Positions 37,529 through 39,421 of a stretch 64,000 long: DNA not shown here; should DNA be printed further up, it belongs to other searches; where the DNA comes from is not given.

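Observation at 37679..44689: Subfamily C UbiD paralogs (U5, U7) lack the catalytic Arg of the N-x-G-x-Y-R motif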

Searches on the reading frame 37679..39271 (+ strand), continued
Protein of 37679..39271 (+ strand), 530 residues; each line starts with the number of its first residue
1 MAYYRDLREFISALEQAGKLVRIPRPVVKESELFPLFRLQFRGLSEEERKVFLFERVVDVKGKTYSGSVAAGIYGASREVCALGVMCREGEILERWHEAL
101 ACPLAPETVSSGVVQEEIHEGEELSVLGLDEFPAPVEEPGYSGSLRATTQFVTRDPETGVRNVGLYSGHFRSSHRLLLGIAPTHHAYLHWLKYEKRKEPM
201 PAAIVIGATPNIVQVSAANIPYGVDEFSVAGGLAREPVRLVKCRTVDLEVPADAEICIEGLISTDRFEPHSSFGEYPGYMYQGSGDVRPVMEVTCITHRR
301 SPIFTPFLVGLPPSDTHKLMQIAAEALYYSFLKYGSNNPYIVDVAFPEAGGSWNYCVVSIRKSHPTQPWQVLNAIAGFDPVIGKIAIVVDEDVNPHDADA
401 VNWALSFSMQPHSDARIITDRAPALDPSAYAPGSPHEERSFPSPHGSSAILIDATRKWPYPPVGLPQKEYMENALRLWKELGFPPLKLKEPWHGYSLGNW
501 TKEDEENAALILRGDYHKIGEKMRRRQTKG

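Call 34: find_related_loci(query=A1, collection=genome_contigs, flank=10000)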
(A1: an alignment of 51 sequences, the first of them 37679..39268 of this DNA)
Query A1 (530 aa) in genome_contigs; peptide patterns used: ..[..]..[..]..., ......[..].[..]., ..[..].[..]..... (x = any residue, [..] = any of these).
600 stretches matched a pattern (row limit reached: there are more); 589 encode a relative of the query (tblastn E <= 1e-3); the best 80 are kept; 80 distinct loci.
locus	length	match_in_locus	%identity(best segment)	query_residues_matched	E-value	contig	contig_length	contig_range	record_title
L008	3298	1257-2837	49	3-529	3e-176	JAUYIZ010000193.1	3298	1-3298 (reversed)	MAG: Desulfobacterales bacterium isolate C24_metabat.bin.116_sub C24_k141_66562, whole genome shotgun sequence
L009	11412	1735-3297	50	1-523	4e-167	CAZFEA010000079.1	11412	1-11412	MAG TPA_asm: uncultured Dehalococcoidia bacterium isolate binchicken_co213_710 genome assembly, contig: NODE_10959_lengt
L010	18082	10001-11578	52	1-529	3e-173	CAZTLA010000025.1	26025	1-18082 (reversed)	MAG TPA_asm: uncultured Syntrophales bacterium isolate binchicken_co232_232 genome assembly, contig: NODE_3399_length_26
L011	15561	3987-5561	46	3-529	2e-156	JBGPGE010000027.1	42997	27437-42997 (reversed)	MAG: Candidatus Binatia bacterium isolate OBJ_0618_7090110_5 k141_11074998_length_42997_cov_18.9274, whole genome shotgu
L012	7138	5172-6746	47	3-529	1e-151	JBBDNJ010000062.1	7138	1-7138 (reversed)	MAG: Candidatus Binatia bacterium isolate LejiaB_54_11 Lejia_B_13492_length_7138_cov_6, whole genome shotgun sequence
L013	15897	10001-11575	46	1-529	1e-150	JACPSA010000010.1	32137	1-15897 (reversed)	MAG: Chloroflexi bacterium isolate NC_groundwater_693_Ag_S-0.2um_51_8 S36_SO-2_scaffold_98629, whole genome shotgun sequ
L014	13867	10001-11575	44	3-529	7e-147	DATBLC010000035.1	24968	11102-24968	MAG TPA_asm: Candidatus Binatia bacterium isolate SMAG_U3962 k141_207192, whole genome shotgun sequence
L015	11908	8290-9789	48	1-503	2e-146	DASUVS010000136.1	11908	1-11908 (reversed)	MAG TPA_asm: Candidatus Binatia bacterium isolate SMAG_U1821 k141_49311, whole genome shotgun sequence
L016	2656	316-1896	45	1-529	7e-142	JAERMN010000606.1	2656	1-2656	MAG: Deltaproteobacteria bacterium isolate CoA_1_bin.89 scaffold_54613, whole genome shotgun sequence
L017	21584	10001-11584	44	1-529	3e-131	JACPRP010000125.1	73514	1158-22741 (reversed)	MAG: Chloroflexi bacterium isolate NC_groundwater_682_Ag_B-0.1um_59_33 B2_S2_coassemblyk141_4109447, whole genome shotgu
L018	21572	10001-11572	43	6-530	1e-130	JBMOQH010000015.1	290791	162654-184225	MAG: Pseudomonadota bacterium isolate Betzabe_MAG149 MAG149_15, whole genome shotgun sequence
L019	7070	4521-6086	44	1-527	5e-130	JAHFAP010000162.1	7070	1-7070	MAG: Deltaproteobacteria bacterium isolate nzgw178 NODE_9677_length_7071_cov_7.120432, whole genome shotgun sequence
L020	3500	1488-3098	43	1-523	3e-133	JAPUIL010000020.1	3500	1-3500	MAG: Verrucomicrobia bacterium isolate KW1-S08_24 KW1-S08_24_cg20, whole genome shotgun sequence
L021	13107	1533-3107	41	1-521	2e-128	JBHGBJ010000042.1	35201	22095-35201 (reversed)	MAG: Thermodesulfobacteriota bacterium isolate SBS.BIN.12 SBSBIN12_contig_42, whole genome shotgun sequence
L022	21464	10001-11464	44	4-501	2e-127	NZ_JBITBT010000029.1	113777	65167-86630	Amycolatopsis sp. NPDC051903 NPDC051903_35_F4.ctg-0029, whole genome shotgun sequence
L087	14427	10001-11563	49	2-522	2e-168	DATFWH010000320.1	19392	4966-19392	MAG TPA_asm: Candidatus Binatia bacterium isolate SMAG_U9485 k141_8939974, whole genome shotgun sequence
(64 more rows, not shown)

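Call 39: predict_structure(alignment_id=A1)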
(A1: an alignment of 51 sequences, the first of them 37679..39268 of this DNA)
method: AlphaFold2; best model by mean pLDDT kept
length: 530 residues; sequences in the alignment: 51
mean_pLDDT: 93.2   pTM: 0.90
mean pLDDT of the five models: 93.2, 92.6, 91.9, 88.4, 88.2
residues with pLDDT >= 90: 442; 70-90: 81; 50-70: 7; < 50: 0
segments of 3 or more residues with pLDDT < 50: none
pLDDT, mean of each block of 10 residues (from residue 1): 89 98 98 97 95 98 96 96 93 93 96 97 93 94 89 96 93 91 92 97 97 92 94 96 98 98 94 85 81 98 94 92 94 94 92 93 94 93 93 93 94 94 83 78 78 95 95 98 92 92 95 96 92
secondary structure, 60 per line:
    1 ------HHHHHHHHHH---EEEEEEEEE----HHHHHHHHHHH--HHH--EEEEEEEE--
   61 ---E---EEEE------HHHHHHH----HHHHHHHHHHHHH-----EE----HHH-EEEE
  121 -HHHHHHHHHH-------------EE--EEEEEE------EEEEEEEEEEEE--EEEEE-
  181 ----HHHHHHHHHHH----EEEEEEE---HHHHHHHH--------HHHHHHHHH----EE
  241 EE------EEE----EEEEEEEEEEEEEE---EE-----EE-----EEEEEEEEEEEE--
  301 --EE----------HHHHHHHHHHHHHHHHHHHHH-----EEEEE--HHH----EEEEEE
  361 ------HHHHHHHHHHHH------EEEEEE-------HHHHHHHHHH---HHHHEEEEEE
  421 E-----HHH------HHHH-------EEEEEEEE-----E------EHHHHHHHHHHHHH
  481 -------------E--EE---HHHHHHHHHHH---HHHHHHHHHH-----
elements in order: H7-16 E20-28 H33-43 E51-58 E68-71 H78-84 H89-101 E117-120 H122-131 E149-154 E161-172 E175-179 H185-195 E200-206 H210-217 H226-234 E239-242 E249-251 E256-269 E287-298 H315-335 E341-345 E355-360 H367-378 E385-390 H398-407 H411-414 E415-421 H436-439 E447-454 H468-480 H502-512 H516-525

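Call 44: fold_search(model_id=the predicted structure, library=pdb)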
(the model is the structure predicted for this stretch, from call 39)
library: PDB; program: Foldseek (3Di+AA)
matches with E <= 10: 400; with E <= 0.001: 110
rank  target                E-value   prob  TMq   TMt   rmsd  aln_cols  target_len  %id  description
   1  6h6v_D                2.8e-41  1.00  0.74  0.88   2.3       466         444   31  Structure of the UbiD-class enzyme HmfF from Pelotomaculum thermopropionicum in complex with FMN (released 2019-02-27)
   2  6h6v_A                3.2e-41  1.00  0.74  0.88   2.5       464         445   30  Structure of the UbiD-class enzyme HmfF from Pelotomaculum thermopropionicum in complex with FMN (released 2019-02-27)
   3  6h6v_F                3.4e-41  1.00  0.73  0.86   3.0       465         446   30  Structure of the UbiD-class enzyme HmfF from Pelotomaculum thermopropionicum in complex with FMN (released 2019-02-27)
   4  6h6x_B                4.3e-41  1.00  0.75  0.93   2.4       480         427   29  Structure of an evolved dimeric form of the UbiD-class enzyme HmfF from Pelotomaculum thermopropionicum in complex wit (released 2019-02-27)
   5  6h6x_A                6.1e-41  1.00  0.74  0.91   2.0       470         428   30  Structure of an evolved dimeric form of the UbiD-class enzyme HmfF from Pelotomaculum thermopropionicum in complex wit (released 2019-02-27)
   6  5m1d_A                2.3e-40  1.00  0.75  0.85   3.1       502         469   26  Crystal structure of N-terminally tagged UbiD from E. coli reconstituted with prFMN cofactor (released 2017-01-11)
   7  2idb_A                6.4e-40  1.00  0.78  0.86   2.9       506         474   26  Crystal Structure of 3-octaprenyl-4-hydroxybenzoate decarboxylase (UbiD) from Escherichia coli, Northeast Structural G (released 2006-10-24)
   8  5m1d_B                1.1e-39  1.00  0.78  0.88   3.0       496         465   26  Crystal structure of N-terminally tagged UbiD from E. coli reconstituted with prFMN cofactor (released 2017-01-11)
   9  5m1d_C                2.1e-39  1.00  0.77  0.88   2.9       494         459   26  Crystal structure of N-terminally tagged UbiD from E. coli reconstituted with prFMN cofactor (released 2017-01-11)
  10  5m1c_B                3.3e-39  1.00  0.77  0.88   3.1       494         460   26  Crystal structure of N-terminally tagged apo-UbiD from E. coli (released 2017-01-11)
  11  7abo_D                3.7e-38  1.00  0.77  0.81   3.6       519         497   21  Structure of the N318H variant of the reversible pyrrole-2-carboxylic acid decarboxylase PA0254/HudA in complex with F (released 2021-04-07)
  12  5m1b_B                7.9e-38  1.00  0.76  0.87   3.3       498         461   26  Crystal structure of C-terminally tagged apo-UbiD from E. coli (released 2017-01-11)
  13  7abo_A                1.3e-37  1.00  0.77  0.81   3.3       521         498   21  Structure of the N318H variant of the reversible pyrrole-2-carboxylic acid decarboxylase PA0254/HudA in complex with F (released 2021-04-07)
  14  7abo_C                1.4e-37  1.00  0.78  0.82   3.2       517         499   22  Structure of the N318H variant of the reversible pyrrole-2-carboxylic acid decarboxylase PA0254/HudA in complex with F (released 2021-04-07)
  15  7abn_A                2.0e-37  1.00  0.77  0.82   3.3       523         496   22  Structure of the reversible pyrrole-2-carboxylic acid decarboxylase PA0254/HudA (released 2021-04-07)
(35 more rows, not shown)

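Call 56: search_dna_similar(query=window:37679-39268:+, collection=plasmids, mode=protein, max_rows=25, max_evalue=1e-30)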
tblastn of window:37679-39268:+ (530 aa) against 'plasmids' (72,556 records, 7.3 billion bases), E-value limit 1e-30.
Records with a match: 139; places in all: 150; records where one place covers at least 80% of the query: 118.
Best place of each record, by identity: <60% 139.
By first word of the organism name: Sinorhizobium 52; Agrobacterium 11; Ensifer 9; Paracoccus 8; Leisingera 5; Brucella 5; Escherichia 5; Priestia 5; Streptomyces 4; Rhizobium 3; and 22 more.
By predicted mobility (MOB-suite, as given by PLSDB): non-mobilizable 71; conjugative 63; mobilizable 5.
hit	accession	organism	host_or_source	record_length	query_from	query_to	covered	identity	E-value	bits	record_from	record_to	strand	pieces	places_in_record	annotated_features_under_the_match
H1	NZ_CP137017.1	Sinorhizobium fredii GR64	Phaseolus vulgaris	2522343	6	530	99%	38.0%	5e-97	329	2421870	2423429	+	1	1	record has no annotation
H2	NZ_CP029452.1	Sinorhizobium fredii CCBAU 25509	Glycine soja,cell culture,plant root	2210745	6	530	99%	38.0%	5e-97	329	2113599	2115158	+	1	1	record has no annotation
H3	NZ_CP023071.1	Sinorhizobium fredii CCBAU 83666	G.max,nodule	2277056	6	530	99%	38.0%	5e-97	329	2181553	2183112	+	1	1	record has no annotation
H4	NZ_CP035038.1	Sinorhizobium fredii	single cell,soil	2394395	6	530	99%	38.0%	5e-97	329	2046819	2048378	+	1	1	none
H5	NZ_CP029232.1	Sinorhizobium fredii CCBAU 45436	Glycine max,cell culture,plant root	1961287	6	530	99%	38.0%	9e-97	328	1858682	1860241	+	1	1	record has no annotation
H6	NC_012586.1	Sinorhizobium fredii NGR234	-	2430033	6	530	99%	37.8%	6e-96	326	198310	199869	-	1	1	record has no annotation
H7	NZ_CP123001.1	Neorhizobium petrolearium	single cell,petroleum contaminated soil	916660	6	530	99%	37.6%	1e-93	319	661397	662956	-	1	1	UbiD family decarboxylase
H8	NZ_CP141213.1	Sinorhizobium meliloti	alfalfa,Isolate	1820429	6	530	99%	37.3%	9e-94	320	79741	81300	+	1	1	none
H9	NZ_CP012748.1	Paraburkholderia caribensis MBA4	soil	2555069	1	528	100%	34.6%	7e-98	332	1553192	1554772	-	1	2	none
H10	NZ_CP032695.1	Rhizobium jaguaris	Calliandra grandiflora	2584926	6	417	78%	37.5%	3e-74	263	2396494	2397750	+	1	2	none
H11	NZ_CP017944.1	Phyllobacterium zundukense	Oxytropis triphylla,cell culture,root ...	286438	128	530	74%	38.2%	1e-56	248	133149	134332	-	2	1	none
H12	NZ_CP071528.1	Legionella lytica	Acanthamoeba castellanii,bacterial ...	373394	4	490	92%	30.0%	9e-51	194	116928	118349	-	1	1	UbiD family decarboxylase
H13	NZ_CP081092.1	Leisingera caerulea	-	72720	4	481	90%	29.3%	1e-43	173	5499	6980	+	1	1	UbiD family decarboxylase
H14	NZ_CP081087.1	Leisingera caerulea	-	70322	4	481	90%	29.1%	1e-43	173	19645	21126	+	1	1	UbiD family decarboxylase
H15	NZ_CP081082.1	Leisingera caerulea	-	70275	4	481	90%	28.9%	1e-42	171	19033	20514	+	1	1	UbiD family decarboxylase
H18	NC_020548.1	Azoarcus sp. KH32C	-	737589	6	498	93%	27.4%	1e-31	137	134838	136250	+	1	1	ppcB: phenylphosphate carboxylase subunit beta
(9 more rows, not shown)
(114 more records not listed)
